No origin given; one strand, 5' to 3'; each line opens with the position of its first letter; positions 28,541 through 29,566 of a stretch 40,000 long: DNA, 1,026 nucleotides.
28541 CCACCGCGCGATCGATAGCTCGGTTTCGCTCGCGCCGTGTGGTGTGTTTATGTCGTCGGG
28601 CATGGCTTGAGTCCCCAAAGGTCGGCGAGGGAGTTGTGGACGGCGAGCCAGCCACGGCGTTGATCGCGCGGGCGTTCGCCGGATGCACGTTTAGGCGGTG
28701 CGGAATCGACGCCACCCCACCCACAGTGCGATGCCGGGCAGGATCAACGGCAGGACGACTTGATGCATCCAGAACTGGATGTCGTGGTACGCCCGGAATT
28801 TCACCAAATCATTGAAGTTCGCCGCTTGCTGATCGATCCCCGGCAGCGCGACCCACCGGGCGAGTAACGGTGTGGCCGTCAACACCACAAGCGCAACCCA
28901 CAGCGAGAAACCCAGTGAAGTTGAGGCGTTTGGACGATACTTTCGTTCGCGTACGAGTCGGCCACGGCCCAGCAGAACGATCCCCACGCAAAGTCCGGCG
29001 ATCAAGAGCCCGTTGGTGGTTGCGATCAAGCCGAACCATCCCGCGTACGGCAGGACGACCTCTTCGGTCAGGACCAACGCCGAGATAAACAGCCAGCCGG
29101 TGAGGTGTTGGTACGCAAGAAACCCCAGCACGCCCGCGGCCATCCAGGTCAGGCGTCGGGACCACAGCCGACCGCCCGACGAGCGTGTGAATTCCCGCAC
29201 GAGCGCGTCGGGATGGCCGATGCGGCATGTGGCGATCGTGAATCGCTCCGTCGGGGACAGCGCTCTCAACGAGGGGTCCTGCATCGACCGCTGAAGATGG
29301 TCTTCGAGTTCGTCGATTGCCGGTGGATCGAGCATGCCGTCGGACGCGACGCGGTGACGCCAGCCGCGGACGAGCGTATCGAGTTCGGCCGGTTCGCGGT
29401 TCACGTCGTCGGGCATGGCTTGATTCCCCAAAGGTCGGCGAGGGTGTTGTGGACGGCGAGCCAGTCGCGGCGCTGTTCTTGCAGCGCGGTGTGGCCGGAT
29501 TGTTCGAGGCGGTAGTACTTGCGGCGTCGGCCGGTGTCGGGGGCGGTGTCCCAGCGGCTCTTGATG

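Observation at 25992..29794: One PadR regulator followed by five tandem paralogous membrane partners: a candidate multi-sensor PadR signalling battery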

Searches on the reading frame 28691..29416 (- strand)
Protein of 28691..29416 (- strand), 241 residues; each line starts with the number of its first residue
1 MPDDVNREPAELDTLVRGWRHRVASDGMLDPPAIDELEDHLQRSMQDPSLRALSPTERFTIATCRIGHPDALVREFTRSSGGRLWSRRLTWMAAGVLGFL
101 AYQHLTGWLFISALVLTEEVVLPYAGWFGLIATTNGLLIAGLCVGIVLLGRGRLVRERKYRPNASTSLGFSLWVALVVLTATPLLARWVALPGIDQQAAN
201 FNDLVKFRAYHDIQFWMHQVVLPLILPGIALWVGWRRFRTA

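Call 3: search_protein_families(library=pfam, proteins=[window:28691-29416:-], max_evalue=1)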
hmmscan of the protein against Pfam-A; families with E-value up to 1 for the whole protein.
window:28691-29416:- (241 aa): 0 families

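Call 4: search_protein_families(library=ncbifam, proteins=[window:28691-29416:-], max_evalue=1)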
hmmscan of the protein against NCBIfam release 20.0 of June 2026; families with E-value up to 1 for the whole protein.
window:28691-29416:- (241 aa): 0 families

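Call 53: predict_structure(alignment_id=A1)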
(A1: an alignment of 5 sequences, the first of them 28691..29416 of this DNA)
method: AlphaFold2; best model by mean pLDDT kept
length: 241 residues; sequences in the alignment: 5
mean_pLDDT: 58.2   pTM: 0.33
mean pLDDT of the five models: 58.2, 57.7, 57.6, 56.9, 55.9
residues with pLDDT >= 90: 0; 70-90: 57; 50-70: 104; < 50: 80
segments of 3 or more residues with pLDDT < 50: 1-3, 80-86, 118-128, 149-169, 182-208, 236-241
pLDDT, mean of each block of 10 residues (from residue 1): 56 83 79 87 85 80 73 55 50 61 59 50 47 54 53 39 43 51 45 43 46 53 56 50 39
secondary structure, 60 per line:
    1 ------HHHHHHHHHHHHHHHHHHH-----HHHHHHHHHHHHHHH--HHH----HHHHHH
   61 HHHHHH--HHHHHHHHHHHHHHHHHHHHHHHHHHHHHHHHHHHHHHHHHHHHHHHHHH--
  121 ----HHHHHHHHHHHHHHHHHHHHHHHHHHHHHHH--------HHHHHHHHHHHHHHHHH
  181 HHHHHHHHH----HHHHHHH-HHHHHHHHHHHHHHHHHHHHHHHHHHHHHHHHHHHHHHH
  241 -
elements in order: H7-25 H31-45 H55-66 H69-118 H125-155 H164-189 H194-200 H202-240

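Call 66: search_protein_families(library=padloc, proteins=[window:28691-29416:-], max_evalue=0.01)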
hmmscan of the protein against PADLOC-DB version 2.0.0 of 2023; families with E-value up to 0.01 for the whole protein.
window:28691-29416:- (241 aa): 0 families

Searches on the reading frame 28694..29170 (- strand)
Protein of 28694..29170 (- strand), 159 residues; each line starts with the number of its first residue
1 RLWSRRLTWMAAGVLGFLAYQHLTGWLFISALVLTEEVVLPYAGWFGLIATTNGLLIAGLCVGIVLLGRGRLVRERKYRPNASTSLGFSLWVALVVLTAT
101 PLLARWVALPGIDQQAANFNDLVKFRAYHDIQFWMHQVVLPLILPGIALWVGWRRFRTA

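Call 64: find_homologous_proteins(query=window:28694-29170:-, max_evalue=0.01)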
Query seq(159 aa) (159 aa): 1 proteins with E <= 0.01 among 961 candidates.
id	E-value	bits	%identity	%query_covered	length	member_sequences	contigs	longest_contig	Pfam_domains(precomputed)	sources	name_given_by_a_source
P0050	1.2e-98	346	100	100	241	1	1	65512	-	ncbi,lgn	ncbi:MAG: hypothetical protein AAGE65_02985 [Planctomycetota bacterium]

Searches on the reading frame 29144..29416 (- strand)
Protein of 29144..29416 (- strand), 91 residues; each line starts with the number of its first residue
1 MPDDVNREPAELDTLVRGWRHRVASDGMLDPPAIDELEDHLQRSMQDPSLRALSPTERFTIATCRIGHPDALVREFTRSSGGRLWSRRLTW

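Call 12: find_homologous_proteins(query=A3, max_evalue=0.001)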
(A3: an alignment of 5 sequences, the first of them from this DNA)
Query A3 (5 sequences) (91 aa, profile of the alignment): 48 proteins with E <= 0.001 among 2215 candidates.
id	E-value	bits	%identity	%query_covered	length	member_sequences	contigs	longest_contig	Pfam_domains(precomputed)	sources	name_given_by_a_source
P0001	2.0e-24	103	35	76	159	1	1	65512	-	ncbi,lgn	ncbi:MAG: hypothetical protein AAGE65_02970 [Planctomycetota bacterium]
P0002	3.4e-18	83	53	38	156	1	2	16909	-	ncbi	ncbi:MAG: hypothetical protein AAF916_07195 [Planctomycetota bacterium]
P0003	2.8e-17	80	46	38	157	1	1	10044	-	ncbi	ncbi:MAG: hypothetical protein AAF916_09150 [Planctomycetota bacterium]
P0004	8.2e-15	72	38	84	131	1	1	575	-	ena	-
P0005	2.2e-14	71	35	73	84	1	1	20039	-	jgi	jgi:hypothetical protein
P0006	4.4e-14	70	42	78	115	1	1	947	-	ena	-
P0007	1.9e-13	68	43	59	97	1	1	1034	-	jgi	jgi:hypothetical protein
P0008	2.3e-13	68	38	84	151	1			-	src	-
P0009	2.4e-13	68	38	87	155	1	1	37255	-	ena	-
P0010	3.9e-13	67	45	87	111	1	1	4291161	-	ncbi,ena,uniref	ncbi:hypothetical protein [Candidatus Palauibacter sp.]|uniref:hypothetical protein n=1 Tax=Candidat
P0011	1.9e-12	65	34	84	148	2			-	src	-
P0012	5.5e-12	63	33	84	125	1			-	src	-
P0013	8.9e-12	63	41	76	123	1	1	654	-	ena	-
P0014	9.9e-12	63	33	84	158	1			-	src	-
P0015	1.4e-11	62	29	88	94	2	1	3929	-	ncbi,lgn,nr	ncbi:MAG: hypothetical protein H0S78_05635 [Tissierellales bacterium]|nr:hypothetical protein [Tissi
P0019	2.1e-11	62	34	84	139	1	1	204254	-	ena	-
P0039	4.5e-8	51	36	68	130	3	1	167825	-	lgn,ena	-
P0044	1.7e-6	46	36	88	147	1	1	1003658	-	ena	-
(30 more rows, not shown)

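Call 13: search_solved_structures(query=A3, max_evalue=10, show_alignments=2)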
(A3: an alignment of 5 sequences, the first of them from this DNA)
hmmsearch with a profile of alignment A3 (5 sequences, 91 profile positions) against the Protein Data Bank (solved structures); distinct sequences matched with E-value up to 10: 9.
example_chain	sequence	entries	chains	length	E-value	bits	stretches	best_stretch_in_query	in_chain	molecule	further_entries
4jq5_A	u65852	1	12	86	0.089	16.1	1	9-54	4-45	Nucleoporin p58/p45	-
4jo9_B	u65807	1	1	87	0.091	16.1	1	9-54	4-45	Nucleoporin p58/p45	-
4jo7_E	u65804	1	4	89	0.097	16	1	9-54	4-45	Nucleoporin p58/p45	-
2osz_A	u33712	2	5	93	0.1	15.9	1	9-54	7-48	Nucleoporin p58/p45 | Nucleoporin Nup58/Nup45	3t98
7wkk_I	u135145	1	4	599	0.26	14.6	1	6-53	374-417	MGC84997 protein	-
5c3l_B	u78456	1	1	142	0.32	14.4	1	5-42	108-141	Nucleoporin Nup58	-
3thf_A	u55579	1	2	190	0.38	14.1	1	29-70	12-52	Protein Shroom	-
5ijn_G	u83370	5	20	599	0.97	12.8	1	4-54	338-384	NUCLEAR PORE COMPLEX PROTEIN NUP58 | Nucleoporin p58/p45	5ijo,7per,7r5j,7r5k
2kcw_A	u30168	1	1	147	1.7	12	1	9-45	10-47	Uncharacterized acetyltransferase yjaB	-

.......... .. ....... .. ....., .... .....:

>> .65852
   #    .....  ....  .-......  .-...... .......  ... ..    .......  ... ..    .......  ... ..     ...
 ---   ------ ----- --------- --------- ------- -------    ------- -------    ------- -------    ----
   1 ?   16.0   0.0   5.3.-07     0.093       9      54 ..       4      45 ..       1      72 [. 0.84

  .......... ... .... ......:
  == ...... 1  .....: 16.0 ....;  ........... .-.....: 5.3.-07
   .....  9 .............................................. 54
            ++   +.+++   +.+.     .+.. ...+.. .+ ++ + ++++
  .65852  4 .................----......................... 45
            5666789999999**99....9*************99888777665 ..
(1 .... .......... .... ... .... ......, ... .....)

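Call 15: find_encoding_contigs(protein=P0001, flank=10000, max_places=3)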
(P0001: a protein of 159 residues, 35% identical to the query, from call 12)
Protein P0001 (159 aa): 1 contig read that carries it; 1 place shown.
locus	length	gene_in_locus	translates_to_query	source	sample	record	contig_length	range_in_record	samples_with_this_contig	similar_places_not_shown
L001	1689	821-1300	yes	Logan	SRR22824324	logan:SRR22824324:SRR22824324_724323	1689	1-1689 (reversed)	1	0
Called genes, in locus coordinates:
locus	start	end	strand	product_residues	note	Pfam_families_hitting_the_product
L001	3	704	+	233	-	?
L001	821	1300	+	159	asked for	-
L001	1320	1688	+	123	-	?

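Call 16: find_encoding_contigs(protein=P0002, flank=10000, max_places=3)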
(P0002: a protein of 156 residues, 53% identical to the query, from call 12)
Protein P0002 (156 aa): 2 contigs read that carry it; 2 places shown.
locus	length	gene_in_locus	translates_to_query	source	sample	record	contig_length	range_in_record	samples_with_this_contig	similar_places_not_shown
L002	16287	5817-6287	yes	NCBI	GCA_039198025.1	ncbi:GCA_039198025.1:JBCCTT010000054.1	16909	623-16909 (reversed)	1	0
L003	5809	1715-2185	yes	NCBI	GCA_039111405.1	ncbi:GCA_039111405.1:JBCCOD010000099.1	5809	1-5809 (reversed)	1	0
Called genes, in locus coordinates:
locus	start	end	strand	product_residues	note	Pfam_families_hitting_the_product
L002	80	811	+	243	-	-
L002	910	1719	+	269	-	PF07963:N_methyl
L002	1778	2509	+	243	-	-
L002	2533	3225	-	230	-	-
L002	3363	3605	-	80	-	-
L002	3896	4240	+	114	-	PF03551:PadR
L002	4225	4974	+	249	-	-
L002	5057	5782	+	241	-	-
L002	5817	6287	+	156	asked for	-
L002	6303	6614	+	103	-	-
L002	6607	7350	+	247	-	PF01618:MotA_ExbB (weak)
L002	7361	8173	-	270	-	PF13228:DUF4037 (faint)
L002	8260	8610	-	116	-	-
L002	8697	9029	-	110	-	PF01521:Fe-S_biosyn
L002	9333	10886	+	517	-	PF19295:SufBD_N, PF01458:SUFBD_core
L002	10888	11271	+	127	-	PF15586:Imm8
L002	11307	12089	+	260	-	PF00005:ABC_tran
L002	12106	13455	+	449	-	PF19295:SufBD_N, PF01458:SUFBD_core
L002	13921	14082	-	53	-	-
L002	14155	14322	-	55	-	-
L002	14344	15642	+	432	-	PF00266:Aminotran_5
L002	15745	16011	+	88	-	-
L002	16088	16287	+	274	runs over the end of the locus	PF01075:Glyco_transf_9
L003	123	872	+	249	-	-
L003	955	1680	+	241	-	-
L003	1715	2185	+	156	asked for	-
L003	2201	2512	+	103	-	-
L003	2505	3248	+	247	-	PF01618:MotA_ExbB (weak)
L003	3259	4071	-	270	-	PF13228:DUF4037 (faint)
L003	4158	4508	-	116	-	-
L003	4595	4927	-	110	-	PF01521:Fe-S_biosyn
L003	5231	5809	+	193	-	?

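Call 17: find_encoding_contigs(protein=P0003, flank=10000, max_places=3)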
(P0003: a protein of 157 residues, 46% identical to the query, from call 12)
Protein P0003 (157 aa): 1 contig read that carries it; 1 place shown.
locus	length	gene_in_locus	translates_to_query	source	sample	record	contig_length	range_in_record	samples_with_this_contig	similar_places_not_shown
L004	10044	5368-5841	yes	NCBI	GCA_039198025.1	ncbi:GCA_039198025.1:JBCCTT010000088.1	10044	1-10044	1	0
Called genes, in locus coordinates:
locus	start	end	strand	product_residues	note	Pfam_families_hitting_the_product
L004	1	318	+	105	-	?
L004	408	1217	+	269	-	PF07963:N_methyl (weak)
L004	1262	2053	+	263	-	-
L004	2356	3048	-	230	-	-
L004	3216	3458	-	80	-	-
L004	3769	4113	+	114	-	PF03551:PadR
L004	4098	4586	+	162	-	-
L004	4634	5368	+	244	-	-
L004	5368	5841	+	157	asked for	-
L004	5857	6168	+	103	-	-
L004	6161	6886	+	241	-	PF01618:MotA_ExbB (weak)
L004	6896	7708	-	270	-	-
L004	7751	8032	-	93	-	-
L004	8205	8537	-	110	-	PF01521:Fe-S_biosyn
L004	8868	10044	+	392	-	PF19295:SufBD_N, PF01458:SUFBD_core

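Call 30: search_protein_families(library=pfam, proteins=[L002:6607-7350:+, L002:6303-6614:+], max_evalue=0.01)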
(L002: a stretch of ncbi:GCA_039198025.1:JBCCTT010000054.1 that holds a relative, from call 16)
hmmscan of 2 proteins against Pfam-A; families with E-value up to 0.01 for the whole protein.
L002:6607-7350:+ (247 aa): 1 family
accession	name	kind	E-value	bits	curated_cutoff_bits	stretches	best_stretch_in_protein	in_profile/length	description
PF01618.21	MotA_ExbB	-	4.3e-06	26.9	22.9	1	168-240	45-121/127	MotA/TolQ/ExbB proton channel family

L002:6303-6614:+ (103 aa): 0 families

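Call 31: search_protein_families(library=ncbifam, proteins=[L002:6607-7350:+, L002:6303-6614:+], max_evalue=0.01)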
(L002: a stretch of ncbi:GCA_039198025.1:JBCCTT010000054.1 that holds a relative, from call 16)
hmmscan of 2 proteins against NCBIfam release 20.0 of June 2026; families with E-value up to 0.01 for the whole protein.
L002:6607-7350:+ (247 aa): 5 families
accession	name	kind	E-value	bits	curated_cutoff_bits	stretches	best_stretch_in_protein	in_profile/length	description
NF006527.0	PRK08990.1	equivalog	1.2e-09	37.9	341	1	177-239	148-210/254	flagellar motor protein PomA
NF005383.1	PRK06926.1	equivalog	5.1e-09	35.5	394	1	174-237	153-216/271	flagellar motor protein MotP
NF005237.0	PRK06743.1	equivalog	2.1e-08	33.8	373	1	165-234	159-228/277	flagellar motor protein MotP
NF006583.0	PRK09109.1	equivalog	6.5e-06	25.4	237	1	179-233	153-207/246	flagellar motor protein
NF005997.1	PRK08124.1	equivalog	0.0058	15.6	340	1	177-233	152-208/259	flagellar motor stator protein MotA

L002:6303-6614:+ (103 aa): 0 families

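Call 66: search_protein_families(library=padloc, proteins=[L002:6303-6614:+, L002:6607-7350:+], max_evalue=0.01)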
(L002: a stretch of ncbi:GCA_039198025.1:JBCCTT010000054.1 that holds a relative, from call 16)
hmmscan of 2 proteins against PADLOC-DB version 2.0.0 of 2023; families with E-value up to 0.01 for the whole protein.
L002:6303-6614:+ (103 aa): 0 families

L002:6607-7350:+ (247 aa): 0 families

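Call 74: find_encoding_contigs(protein=P0010, flank=3000, max_places=2)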
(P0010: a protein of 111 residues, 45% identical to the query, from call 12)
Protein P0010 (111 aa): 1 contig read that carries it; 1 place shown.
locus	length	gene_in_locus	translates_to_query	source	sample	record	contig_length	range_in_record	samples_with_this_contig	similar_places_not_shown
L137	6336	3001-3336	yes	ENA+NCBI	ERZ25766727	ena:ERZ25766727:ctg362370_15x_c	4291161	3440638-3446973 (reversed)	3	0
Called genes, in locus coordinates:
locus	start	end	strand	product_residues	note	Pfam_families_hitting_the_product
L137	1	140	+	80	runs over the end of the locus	PF02548:Pantoate_transf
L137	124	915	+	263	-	-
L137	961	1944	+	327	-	PF08240:ADH_N, PF00107:ADH_zinc_N, PF13602:ADH_zinc_N_2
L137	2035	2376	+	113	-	PF03551:PadR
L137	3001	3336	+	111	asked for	-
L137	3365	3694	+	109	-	-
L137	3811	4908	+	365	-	-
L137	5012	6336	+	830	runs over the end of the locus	PF07626:PSD3, PF07637:PSD5, PF07631:PSD4, PF07627:PSCyt3, PF07624:PSD2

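Call 75: find_encoding_contigs(protein=P0019, flank=3000, max_places=2)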
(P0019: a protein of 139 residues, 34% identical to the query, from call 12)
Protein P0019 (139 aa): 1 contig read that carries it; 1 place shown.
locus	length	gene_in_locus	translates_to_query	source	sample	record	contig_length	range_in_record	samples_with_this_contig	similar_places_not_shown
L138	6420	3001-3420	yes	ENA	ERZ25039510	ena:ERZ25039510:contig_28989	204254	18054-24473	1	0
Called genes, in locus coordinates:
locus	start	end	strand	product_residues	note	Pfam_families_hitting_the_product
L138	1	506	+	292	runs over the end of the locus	PF04229:GrpB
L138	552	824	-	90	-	-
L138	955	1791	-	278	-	-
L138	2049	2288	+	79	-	-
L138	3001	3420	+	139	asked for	-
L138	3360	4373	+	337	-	-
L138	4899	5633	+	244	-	-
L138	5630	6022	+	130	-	PF00300:His_Phos_1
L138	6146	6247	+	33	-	-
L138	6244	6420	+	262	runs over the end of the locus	PF00248:Aldo_ket_red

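Call 76: find_encoding_contigs(protein=P0044, flank=3000, max_places=2)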
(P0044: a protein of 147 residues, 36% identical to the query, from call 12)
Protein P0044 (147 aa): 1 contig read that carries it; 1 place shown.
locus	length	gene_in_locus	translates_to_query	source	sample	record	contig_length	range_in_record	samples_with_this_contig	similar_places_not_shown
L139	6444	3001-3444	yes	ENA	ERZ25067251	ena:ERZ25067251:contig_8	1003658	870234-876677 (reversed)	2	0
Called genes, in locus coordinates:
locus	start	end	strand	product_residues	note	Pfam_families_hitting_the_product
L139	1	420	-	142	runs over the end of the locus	-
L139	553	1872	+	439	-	PF00753:Lactamase_B, PF23023:Anti-Pycsar_Apyc1 (weak), PF00932:LTD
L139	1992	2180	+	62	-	-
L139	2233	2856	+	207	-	PF02544:Steroid_dh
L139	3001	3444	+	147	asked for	-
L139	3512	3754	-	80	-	-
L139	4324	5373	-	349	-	PF00665:rve (faint)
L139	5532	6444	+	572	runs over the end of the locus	PF00691:OmpA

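Call 77: find_encoding_contigs(protein=P0039, flank=3000, max_places=2)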
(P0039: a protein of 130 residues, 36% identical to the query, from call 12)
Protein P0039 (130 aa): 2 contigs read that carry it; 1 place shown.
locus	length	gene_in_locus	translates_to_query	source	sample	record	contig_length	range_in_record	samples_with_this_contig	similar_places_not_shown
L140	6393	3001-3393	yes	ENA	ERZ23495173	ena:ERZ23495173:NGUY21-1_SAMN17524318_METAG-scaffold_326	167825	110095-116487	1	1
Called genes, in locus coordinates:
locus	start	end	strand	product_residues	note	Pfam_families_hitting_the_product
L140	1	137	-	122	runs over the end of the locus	PF01909:NTP_transf_2 (weak)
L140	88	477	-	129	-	PF05168:HEPN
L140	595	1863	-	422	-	-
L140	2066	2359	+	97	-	PF03551:PadR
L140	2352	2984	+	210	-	-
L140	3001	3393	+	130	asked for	-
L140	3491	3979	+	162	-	-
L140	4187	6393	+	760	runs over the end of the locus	PF26550:Tricorn_2nd (faint), PF00930:DPPIV_N (faint), PF26549:Tricorn_N (faint), PF01738:DLH (faint), PF00326:Peptidase_S9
